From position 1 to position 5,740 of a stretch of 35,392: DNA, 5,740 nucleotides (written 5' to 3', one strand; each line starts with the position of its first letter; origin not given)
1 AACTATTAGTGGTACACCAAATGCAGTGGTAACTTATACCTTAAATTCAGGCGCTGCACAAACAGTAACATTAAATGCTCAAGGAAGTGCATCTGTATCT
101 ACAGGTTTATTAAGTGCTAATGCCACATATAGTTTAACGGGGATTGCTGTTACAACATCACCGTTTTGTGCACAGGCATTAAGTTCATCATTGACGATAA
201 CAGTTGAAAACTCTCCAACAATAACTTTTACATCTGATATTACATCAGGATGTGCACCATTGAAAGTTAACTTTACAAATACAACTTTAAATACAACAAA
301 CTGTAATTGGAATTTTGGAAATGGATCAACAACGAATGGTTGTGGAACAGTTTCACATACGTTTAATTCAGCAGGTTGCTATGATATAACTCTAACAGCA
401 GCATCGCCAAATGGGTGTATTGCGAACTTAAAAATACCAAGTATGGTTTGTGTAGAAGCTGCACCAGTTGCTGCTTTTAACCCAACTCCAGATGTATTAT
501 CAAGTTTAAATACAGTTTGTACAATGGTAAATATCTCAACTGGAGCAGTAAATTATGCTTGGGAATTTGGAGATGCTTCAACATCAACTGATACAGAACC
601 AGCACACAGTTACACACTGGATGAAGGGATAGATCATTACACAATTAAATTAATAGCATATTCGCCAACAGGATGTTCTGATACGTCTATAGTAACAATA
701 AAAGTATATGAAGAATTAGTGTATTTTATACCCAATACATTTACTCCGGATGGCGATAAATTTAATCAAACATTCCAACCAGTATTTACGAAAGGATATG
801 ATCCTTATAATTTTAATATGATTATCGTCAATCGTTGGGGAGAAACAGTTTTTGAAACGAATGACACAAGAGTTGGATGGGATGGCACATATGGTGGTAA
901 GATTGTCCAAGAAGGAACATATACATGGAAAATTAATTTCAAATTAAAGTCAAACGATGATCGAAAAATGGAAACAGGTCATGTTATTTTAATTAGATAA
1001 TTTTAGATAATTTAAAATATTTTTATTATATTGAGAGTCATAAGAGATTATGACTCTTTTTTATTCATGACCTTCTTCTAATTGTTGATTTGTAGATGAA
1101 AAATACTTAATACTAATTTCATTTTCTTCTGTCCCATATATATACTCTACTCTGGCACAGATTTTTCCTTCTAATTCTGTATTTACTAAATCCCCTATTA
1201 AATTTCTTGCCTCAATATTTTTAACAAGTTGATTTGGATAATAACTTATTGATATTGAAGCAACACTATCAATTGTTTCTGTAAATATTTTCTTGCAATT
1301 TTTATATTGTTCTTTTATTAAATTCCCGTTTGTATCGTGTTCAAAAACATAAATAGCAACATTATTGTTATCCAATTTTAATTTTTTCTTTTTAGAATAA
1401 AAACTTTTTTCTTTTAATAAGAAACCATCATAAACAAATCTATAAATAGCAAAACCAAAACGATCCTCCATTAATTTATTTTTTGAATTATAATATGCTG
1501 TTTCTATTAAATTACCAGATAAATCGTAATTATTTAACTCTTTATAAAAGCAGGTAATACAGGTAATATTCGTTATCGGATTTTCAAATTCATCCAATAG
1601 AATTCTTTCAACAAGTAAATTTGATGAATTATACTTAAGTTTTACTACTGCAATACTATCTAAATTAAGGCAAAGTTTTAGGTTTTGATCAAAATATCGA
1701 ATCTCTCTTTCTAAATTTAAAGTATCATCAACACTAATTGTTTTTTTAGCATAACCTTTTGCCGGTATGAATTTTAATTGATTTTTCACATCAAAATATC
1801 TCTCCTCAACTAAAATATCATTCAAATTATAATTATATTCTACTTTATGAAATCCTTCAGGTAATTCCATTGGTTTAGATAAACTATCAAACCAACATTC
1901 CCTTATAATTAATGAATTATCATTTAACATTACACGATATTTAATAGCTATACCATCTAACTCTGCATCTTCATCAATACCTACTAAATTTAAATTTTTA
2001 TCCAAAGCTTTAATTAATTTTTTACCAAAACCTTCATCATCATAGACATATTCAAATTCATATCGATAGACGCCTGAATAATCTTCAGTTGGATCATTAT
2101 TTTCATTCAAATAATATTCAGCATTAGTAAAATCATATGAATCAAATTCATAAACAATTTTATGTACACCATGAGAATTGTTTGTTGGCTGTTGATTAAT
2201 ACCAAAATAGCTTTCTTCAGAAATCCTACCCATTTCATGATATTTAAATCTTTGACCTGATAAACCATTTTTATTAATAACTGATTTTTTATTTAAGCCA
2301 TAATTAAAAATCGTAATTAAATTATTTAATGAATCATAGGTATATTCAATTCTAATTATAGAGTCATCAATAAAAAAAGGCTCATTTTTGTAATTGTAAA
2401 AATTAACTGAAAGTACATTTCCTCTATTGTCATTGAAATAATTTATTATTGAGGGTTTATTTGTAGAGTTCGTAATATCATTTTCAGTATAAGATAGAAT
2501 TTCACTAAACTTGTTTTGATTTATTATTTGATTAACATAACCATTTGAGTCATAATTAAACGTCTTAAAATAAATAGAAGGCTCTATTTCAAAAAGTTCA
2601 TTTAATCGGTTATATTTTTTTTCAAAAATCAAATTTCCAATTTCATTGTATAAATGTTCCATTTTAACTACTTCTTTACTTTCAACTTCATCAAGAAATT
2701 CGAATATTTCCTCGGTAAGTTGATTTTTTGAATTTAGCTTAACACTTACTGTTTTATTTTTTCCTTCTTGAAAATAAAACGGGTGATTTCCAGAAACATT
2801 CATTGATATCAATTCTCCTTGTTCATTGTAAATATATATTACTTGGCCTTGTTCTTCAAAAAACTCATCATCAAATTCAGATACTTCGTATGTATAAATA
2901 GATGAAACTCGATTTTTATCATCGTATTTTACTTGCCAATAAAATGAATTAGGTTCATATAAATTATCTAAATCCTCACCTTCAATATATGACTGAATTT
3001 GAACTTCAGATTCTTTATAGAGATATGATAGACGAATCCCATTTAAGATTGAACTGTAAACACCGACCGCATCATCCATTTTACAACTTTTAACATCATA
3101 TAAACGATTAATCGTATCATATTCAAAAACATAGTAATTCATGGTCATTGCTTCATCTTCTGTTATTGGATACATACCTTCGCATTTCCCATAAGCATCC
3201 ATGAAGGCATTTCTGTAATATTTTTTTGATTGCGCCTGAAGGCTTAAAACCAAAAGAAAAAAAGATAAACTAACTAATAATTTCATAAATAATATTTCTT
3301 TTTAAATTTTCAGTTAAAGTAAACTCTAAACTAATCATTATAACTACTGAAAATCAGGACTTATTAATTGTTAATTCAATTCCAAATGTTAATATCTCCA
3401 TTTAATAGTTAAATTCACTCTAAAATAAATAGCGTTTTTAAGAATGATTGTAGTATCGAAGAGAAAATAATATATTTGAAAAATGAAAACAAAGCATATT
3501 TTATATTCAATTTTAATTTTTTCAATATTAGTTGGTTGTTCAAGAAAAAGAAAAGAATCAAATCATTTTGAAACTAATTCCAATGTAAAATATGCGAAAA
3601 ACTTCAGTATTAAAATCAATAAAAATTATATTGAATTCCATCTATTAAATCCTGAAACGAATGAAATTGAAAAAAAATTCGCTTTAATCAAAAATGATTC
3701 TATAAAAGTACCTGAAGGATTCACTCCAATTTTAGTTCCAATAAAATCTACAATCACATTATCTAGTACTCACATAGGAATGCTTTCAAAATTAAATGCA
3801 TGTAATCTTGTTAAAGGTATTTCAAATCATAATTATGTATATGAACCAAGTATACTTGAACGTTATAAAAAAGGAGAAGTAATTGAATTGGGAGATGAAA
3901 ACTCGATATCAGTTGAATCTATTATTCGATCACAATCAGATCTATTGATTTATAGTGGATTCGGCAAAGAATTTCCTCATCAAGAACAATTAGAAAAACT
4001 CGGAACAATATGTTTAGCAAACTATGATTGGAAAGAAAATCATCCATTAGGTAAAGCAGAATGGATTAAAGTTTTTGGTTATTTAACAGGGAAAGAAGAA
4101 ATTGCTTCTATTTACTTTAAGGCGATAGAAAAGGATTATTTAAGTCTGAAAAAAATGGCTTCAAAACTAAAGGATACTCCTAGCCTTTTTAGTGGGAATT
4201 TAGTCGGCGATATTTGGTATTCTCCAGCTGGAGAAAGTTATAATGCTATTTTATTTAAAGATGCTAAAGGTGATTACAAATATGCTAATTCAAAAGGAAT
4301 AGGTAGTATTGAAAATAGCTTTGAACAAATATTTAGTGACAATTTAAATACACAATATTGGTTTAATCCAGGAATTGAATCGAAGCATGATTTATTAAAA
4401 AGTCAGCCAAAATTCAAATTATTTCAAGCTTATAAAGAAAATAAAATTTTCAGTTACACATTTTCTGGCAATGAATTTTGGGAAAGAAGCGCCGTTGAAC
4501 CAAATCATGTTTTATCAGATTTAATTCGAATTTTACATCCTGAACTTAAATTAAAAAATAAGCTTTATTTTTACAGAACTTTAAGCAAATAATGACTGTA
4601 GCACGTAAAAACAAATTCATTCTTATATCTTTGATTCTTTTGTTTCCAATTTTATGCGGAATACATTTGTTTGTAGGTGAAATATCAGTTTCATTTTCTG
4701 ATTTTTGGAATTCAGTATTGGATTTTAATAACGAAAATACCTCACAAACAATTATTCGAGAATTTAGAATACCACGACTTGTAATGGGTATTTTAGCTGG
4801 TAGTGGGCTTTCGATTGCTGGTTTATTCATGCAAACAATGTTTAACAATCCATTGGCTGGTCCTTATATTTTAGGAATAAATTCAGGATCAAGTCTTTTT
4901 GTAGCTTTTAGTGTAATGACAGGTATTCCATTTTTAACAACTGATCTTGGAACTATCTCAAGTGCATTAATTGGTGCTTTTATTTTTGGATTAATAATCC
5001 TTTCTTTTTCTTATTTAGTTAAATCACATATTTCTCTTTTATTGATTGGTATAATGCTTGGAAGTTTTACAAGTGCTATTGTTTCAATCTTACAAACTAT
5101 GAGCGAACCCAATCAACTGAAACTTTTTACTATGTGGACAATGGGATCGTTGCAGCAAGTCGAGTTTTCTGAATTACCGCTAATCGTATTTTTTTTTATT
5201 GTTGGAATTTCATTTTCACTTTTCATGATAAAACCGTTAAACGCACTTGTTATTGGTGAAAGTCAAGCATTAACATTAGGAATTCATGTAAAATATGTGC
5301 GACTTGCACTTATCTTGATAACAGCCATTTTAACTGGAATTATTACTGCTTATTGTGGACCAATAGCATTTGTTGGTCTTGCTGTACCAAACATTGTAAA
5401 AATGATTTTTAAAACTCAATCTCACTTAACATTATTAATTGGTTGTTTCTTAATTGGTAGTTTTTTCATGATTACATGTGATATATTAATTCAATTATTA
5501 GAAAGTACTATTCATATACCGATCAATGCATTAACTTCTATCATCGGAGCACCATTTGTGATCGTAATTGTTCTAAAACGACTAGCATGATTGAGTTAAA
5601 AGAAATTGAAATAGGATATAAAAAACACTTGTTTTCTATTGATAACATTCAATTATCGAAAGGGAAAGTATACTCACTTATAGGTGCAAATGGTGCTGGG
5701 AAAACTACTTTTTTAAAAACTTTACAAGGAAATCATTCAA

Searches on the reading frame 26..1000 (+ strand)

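Call 95: search_protein_families(library=pfam, proteins=[window:26-1000:+], max_evalue=0.00001)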
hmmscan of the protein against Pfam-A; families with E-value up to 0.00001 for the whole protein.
window:26-1000:+ (324 aa): 3 families
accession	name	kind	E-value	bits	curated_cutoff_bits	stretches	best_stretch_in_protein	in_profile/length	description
PF18911.6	PKD_4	-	4.1e-19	68.9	27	2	64-134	4-77/85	PKD domain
PF13585.12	CHU_C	-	4.8e-13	49.5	27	1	235-321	3-85/86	CHU_C Type IX secretion signal domain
PF00801.26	PKD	-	1.2e-10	41.7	23.5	1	77-130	13-70/80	PKD domain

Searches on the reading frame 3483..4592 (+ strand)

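Call 95: search_protein_families(library=pfam, proteins=[window:3483-4592:+], max_evalue=0.00001)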
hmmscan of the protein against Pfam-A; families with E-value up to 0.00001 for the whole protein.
window:3483-4592:+ (369 aa): 1 family
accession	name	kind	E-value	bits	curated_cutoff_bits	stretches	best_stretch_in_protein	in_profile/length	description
PF01497.23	Peripla_BP_2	-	1.5e-17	64.3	27.5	1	94-326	5-232/235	Periplasmic binding protein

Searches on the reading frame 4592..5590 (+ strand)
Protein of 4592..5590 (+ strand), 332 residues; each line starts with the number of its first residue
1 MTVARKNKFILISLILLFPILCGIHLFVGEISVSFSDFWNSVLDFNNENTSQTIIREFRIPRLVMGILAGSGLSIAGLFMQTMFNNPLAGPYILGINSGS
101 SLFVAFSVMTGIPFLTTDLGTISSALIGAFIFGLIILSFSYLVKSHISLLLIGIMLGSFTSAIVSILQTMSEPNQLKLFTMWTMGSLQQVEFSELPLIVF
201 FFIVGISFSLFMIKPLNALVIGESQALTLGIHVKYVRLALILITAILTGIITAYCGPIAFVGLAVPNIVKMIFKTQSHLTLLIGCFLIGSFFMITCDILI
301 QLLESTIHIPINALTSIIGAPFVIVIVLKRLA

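Call 95: search_protein_families(library=pfam, proteins=[window:4592-5590:+], max_evalue=0.00001)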
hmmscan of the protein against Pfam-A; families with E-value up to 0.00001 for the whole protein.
window:4592-5590:+ (332 aa): 1 family
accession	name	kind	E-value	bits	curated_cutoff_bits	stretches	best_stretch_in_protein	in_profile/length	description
PF01032.23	FecCD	-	5.7e-76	256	26.5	1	20-329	4-311/311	FecCD transport family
